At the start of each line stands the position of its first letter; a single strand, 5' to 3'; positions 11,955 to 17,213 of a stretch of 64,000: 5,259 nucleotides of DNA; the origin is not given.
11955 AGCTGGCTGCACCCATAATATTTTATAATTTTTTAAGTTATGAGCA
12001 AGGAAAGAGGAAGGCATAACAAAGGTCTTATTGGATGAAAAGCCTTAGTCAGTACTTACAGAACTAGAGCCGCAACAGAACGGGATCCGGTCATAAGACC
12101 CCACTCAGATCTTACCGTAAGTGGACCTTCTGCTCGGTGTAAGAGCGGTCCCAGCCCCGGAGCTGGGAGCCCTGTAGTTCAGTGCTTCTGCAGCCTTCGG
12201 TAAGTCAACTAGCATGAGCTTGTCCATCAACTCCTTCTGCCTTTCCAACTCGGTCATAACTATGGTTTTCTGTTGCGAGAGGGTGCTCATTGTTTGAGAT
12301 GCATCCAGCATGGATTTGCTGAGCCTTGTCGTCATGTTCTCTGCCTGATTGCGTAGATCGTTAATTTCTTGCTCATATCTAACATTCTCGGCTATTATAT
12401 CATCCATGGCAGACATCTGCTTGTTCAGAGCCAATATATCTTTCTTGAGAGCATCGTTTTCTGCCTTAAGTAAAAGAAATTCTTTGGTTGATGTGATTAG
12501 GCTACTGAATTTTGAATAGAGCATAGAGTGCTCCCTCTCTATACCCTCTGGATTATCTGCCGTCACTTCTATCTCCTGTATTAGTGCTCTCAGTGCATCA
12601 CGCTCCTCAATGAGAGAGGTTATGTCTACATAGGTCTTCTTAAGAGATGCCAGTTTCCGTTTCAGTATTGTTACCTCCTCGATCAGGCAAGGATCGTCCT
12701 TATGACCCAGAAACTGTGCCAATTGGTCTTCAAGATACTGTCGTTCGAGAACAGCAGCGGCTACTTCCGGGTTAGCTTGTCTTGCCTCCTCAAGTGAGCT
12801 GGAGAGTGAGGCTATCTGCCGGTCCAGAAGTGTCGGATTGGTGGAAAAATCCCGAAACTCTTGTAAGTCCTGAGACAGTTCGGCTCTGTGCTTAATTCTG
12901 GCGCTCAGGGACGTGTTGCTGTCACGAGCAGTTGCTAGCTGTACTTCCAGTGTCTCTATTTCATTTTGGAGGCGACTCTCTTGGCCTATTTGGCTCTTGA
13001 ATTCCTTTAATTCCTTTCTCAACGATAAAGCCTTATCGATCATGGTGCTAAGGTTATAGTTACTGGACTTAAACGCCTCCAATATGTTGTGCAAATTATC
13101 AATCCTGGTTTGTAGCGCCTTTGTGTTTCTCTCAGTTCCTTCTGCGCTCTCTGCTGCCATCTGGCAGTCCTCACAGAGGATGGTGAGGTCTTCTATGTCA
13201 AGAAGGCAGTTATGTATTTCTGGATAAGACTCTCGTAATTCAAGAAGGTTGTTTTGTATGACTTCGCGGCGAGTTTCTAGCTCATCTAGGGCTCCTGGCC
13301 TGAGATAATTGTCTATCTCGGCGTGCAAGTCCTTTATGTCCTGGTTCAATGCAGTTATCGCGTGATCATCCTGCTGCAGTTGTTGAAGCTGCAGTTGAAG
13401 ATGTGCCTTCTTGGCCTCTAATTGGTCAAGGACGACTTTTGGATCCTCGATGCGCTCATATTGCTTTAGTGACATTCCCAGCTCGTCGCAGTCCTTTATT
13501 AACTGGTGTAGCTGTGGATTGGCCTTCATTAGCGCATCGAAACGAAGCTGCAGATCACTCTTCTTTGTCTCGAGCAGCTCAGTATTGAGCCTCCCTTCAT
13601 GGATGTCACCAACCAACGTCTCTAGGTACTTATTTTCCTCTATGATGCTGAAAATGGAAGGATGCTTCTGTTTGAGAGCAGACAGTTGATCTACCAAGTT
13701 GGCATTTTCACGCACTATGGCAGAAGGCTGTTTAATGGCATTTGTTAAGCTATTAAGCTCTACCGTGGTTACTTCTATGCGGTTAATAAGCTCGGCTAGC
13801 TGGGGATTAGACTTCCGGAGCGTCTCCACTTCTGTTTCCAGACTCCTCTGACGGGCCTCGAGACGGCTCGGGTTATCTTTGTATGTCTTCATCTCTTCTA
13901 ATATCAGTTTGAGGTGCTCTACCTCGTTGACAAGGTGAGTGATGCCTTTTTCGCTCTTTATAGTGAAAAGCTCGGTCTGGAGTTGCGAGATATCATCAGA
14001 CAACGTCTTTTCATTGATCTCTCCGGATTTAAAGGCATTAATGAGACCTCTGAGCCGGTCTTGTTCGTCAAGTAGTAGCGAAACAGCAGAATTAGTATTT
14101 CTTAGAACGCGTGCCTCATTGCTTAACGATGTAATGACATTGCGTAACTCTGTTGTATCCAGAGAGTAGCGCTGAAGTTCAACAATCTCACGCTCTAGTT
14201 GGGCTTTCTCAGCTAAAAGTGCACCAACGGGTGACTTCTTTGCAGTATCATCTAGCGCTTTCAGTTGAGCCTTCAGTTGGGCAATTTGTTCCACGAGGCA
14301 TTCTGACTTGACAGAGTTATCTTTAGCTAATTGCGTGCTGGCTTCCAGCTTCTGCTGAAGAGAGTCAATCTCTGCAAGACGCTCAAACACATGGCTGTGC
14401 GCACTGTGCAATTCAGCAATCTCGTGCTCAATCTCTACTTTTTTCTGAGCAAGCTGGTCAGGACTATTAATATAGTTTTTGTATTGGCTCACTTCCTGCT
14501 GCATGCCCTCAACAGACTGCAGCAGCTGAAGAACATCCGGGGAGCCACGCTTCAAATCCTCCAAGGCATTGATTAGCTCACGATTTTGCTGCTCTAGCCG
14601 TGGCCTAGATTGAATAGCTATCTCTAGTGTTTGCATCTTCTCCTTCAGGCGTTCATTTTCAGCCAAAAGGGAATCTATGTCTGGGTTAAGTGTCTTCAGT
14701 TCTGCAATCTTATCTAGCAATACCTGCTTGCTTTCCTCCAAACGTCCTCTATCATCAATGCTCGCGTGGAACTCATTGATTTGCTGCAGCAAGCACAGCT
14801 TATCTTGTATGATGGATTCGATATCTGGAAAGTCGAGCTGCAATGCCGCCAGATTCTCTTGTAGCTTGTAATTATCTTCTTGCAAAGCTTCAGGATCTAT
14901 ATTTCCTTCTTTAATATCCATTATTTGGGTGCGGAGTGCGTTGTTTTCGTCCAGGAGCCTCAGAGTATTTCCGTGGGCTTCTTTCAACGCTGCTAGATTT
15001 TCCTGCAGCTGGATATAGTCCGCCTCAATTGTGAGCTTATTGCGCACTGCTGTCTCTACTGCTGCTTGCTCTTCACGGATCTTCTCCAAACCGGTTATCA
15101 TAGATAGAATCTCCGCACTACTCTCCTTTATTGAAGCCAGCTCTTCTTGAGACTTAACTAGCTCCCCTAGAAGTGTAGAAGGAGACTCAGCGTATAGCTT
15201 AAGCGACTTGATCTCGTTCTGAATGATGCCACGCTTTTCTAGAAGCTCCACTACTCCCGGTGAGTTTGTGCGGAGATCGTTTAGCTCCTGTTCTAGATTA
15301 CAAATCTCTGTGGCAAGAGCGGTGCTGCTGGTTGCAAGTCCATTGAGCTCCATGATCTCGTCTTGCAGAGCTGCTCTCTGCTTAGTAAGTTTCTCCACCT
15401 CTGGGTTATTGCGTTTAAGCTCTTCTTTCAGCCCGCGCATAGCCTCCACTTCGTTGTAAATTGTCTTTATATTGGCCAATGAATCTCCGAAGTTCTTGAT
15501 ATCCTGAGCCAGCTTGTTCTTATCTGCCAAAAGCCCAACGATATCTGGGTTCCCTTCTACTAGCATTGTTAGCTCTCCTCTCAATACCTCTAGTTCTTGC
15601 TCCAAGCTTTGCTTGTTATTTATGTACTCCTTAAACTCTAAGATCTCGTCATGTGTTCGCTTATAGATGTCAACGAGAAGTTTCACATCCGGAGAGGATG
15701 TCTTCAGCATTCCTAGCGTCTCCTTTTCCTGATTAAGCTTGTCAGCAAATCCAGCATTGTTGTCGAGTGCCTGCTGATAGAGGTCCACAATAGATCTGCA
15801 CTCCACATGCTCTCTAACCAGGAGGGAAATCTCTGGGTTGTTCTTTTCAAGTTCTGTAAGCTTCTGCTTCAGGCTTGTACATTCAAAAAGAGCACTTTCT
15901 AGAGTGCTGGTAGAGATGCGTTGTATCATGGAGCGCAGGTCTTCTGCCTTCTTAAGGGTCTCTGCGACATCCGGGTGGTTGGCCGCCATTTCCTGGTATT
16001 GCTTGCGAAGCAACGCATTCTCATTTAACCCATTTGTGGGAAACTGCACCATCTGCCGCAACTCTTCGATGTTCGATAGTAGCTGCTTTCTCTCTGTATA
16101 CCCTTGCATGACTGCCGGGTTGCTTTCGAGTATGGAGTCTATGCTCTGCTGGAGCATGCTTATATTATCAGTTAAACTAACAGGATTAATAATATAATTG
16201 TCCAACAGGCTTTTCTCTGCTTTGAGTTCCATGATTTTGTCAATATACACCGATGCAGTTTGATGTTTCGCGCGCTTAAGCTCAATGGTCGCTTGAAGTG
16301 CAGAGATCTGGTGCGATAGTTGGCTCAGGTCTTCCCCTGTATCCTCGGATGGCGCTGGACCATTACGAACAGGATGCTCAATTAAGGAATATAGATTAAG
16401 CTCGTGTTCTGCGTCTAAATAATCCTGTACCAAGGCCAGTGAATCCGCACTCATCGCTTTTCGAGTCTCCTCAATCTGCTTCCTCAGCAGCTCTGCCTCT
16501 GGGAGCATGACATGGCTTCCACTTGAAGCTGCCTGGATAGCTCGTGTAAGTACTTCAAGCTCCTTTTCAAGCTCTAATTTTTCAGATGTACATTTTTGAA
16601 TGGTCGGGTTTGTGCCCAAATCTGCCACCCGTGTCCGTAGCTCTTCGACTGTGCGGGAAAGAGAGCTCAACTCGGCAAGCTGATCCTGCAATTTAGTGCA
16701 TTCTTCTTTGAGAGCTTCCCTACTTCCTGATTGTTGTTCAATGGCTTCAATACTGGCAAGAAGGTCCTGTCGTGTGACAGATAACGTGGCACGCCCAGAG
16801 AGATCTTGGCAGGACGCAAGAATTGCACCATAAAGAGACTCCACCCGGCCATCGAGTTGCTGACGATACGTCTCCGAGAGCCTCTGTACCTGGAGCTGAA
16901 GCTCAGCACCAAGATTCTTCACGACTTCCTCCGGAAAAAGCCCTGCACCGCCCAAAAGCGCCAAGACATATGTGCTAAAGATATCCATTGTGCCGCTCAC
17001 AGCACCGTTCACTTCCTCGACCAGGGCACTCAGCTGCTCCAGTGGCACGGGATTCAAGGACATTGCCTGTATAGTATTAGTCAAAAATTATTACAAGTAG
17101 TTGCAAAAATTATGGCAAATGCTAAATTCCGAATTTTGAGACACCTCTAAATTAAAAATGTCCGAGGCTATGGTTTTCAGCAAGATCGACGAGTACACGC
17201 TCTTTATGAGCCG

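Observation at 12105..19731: Head-to-head pair of giant repeat-built coiled-coil genes sharing a 94-bp bidirectional promoter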

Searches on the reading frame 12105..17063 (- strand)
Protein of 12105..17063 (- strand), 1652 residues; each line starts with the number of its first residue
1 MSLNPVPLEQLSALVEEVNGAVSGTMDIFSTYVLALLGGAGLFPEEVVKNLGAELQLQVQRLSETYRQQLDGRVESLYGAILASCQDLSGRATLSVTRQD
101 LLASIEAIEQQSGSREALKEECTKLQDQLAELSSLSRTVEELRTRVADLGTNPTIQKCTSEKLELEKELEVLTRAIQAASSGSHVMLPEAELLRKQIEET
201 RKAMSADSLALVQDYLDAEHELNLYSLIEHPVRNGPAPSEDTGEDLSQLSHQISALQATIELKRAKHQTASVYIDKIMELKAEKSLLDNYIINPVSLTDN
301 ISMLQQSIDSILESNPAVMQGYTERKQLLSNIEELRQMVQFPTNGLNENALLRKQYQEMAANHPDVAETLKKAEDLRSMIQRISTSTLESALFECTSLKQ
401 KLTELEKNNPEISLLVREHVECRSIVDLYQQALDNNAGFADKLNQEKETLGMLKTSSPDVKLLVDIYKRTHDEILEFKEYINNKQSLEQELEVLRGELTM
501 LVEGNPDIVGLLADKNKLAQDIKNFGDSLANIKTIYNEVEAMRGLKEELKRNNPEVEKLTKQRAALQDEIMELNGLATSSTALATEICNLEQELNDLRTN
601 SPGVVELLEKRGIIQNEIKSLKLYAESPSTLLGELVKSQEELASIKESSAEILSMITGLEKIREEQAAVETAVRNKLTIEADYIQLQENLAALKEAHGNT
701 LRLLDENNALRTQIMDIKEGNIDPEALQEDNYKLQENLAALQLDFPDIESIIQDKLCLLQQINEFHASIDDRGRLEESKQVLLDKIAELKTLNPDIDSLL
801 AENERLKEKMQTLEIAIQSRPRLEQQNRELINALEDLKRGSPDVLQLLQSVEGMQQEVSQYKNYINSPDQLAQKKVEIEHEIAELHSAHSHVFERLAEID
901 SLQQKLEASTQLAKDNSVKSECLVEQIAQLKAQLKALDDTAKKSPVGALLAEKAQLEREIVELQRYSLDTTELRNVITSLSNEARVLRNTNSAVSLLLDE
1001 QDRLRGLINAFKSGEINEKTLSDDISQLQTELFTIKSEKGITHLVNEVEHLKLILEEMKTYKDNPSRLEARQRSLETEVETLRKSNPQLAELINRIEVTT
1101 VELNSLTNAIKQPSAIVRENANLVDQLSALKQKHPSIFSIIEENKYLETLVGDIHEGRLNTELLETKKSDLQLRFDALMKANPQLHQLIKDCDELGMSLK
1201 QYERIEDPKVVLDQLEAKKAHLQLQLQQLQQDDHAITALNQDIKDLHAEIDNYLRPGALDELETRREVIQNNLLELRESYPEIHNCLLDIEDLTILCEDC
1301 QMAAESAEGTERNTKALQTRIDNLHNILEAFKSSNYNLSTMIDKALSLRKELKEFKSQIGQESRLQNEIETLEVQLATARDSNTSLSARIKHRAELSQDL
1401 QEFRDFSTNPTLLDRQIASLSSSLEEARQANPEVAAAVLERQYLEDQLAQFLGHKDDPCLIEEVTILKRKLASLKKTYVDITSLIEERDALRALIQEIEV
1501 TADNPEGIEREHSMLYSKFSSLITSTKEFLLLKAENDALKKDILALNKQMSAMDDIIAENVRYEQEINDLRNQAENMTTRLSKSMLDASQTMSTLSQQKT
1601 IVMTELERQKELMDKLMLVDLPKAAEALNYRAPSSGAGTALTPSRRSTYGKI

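Call 4: search_protein_families(library=pfam, proteins=[window:12105-17063:-], max_evalue=1)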
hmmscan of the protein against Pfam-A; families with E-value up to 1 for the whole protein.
window:12105-17063:- (1652 aa): 3 families
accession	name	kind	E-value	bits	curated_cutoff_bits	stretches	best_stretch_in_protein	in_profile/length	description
PF12325.13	TMF_TATA_bd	-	0.00081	19.9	29.1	3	540-610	19-89/115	TATA element modulatory factor 1 TATA binding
PF23177.1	bHLH_IRO3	-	0.018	15.7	27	1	1321-1370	25-74/80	Iron-related transcription factor 3 bHLH domain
PF12789.12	PTR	-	0.7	10.4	27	0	1024-1056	13-44/60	Phage tail repeat like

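Call 7: find_homologous_proteins(query=window:12105-17063:-)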
Query window:12105-17063:- (1652 aa): 3 proteins with E <= 0.001 among 8000 candidates.
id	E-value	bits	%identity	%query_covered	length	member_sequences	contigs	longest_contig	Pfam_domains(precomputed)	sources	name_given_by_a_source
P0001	0.0e+0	3382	98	100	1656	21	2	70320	-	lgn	-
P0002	0.0e+0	2463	71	100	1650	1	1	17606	-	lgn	-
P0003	0.0e+0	2300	67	100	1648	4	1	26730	PF12325.14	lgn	-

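Call 25: find_encoding_contigs(protein=P0002, flank=6000, max_places=3)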
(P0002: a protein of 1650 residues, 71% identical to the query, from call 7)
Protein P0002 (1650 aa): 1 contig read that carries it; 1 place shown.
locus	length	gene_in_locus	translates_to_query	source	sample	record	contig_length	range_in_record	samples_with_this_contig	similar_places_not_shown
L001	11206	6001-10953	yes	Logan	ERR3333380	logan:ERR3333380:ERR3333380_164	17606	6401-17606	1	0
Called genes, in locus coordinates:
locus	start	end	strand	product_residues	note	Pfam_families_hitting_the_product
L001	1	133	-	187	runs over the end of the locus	-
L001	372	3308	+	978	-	-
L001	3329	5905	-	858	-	-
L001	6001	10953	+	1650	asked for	-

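Call 26: find_encoding_contigs(protein=P0003, flank=6000, max_places=3)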
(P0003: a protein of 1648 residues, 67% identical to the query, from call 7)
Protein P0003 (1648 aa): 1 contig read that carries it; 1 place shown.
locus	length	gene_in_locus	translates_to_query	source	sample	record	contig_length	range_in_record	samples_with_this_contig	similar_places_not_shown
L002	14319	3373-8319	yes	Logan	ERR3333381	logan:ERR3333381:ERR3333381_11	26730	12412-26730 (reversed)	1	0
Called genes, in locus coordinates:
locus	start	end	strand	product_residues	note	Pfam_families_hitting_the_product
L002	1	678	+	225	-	?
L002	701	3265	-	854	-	-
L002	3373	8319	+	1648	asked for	PF12325:TMF_TATA_bd (weak)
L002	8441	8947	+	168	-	PF00025:Arf, PF00071:Ras (weak)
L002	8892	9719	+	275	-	PF01652:IF4E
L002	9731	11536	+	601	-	PF09804:DENND11 (faint)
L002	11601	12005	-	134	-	PF24548:EF_EFCAB10_C (weak)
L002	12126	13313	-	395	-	PF00328:His_Phos_2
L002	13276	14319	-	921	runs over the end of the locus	-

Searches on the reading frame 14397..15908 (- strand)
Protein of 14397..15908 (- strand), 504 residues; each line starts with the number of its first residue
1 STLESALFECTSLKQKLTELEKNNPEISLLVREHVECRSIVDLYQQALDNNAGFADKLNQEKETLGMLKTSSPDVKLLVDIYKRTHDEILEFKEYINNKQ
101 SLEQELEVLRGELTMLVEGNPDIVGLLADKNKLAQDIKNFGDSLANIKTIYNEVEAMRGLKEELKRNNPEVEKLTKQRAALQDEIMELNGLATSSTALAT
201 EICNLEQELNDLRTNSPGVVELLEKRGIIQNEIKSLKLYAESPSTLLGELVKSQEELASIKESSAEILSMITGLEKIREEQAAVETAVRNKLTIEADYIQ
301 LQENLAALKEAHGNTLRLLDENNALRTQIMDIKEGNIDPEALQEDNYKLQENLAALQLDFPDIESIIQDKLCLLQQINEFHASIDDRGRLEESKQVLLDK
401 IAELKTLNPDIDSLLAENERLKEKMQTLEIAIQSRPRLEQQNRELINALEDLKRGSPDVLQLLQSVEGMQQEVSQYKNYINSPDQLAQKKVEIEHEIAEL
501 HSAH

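Call 68: predict_structure(alignment_id=A3)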
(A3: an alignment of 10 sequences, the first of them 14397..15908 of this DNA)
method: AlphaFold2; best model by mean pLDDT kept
length: 504 residues; sequences in the alignment: 10
mean_pLDDT: 61.4   pTM: 0.21
mean pLDDT of the five models: 61.4, 59.6, 57.5, 57.4, 53.3
residues with pLDDT >= 90: 0; 70-90: 86; 50-70: 355; < 50: 63
segments of 3 or more residues with pLDDT < 50: 1-3, 74-76, 117-120, 189-198, 335-339, 356-361, 363-365, 380-385
pLDDT, mean of each block of 10 residues (from residue 1): 54 71 66 55 58 62 52 51 65 60 64 54 55 65 60 66 54 61 56 46 68 60 71 63 58 66 63 69 67 66 65 63 62 45 54 48 51 52 50 67 56 67 71 67 70 58 71 71 72 82 69
secondary structure, 60 per line:
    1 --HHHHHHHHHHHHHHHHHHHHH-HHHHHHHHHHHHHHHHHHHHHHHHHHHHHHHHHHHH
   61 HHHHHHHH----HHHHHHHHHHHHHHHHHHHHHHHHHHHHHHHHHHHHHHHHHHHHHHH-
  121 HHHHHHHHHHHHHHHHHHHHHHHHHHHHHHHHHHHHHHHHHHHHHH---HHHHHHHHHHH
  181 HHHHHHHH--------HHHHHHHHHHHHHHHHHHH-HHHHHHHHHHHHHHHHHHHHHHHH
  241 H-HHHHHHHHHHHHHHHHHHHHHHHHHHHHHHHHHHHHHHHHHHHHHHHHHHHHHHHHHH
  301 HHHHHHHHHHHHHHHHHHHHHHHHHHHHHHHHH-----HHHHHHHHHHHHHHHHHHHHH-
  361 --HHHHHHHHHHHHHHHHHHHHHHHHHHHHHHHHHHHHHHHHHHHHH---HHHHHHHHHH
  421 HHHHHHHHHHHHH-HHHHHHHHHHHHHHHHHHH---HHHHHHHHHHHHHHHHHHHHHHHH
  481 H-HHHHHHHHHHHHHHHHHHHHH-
elements in order: H3-23 H25-68 H73-119 H121-166 H170-188 H197-215 H217-241 H243-333 H339-359 H363-407 H411-433 H435-453 H457-481 H483-503

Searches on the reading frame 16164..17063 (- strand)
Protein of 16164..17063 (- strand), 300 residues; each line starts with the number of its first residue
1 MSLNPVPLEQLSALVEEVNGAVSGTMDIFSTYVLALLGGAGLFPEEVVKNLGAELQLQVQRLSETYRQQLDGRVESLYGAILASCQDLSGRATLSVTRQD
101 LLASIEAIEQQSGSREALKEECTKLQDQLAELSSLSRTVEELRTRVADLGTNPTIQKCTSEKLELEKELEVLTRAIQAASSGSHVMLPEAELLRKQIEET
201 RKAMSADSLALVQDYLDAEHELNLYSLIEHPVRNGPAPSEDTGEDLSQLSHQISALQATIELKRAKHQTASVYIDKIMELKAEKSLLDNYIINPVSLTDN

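Call 77: find_homologous_proteins(query=window:16164-17063:-, max_evalue=0.01)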
Query window:16164-17063:-: 6156 candidates shared short words with the query, none scored E <= 0.01.

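Call 91: predict_structure(alignment_id=A4)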
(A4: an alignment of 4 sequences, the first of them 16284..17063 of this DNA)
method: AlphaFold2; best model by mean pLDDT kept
length: 260 residues; sequences in the alignment: 4
mean_pLDDT: 59.3   pTM: 0.24
mean pLDDT of the five models: 59.3, 52.6, 52.4, 50.5, 48.7
residues with pLDDT >= 90: 0; 70-90: 71; 50-70: 123; < 50: 66
segments of 3 or more residues with pLDDT < 50: 1-6, 77-102, 229-244, 255-260
pLDDT, mean of each block of 10 residues (from residue 1): 43 54 58 57 64 69 64 50 39 39 51 57 73 69 67 74 80 68 55 74 79 72 51 40 47 47
secondary structure, 60 per line:
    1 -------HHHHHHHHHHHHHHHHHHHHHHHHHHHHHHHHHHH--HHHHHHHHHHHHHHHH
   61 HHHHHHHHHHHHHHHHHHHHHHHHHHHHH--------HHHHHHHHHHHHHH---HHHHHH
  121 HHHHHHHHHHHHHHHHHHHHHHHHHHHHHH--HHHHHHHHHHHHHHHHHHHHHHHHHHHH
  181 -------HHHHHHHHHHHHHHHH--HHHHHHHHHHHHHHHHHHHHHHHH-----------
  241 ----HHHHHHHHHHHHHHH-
elements in order: H8-42 H45-89 H98-111 H115-150 H153-180 H188-203 H206-229 H245-259
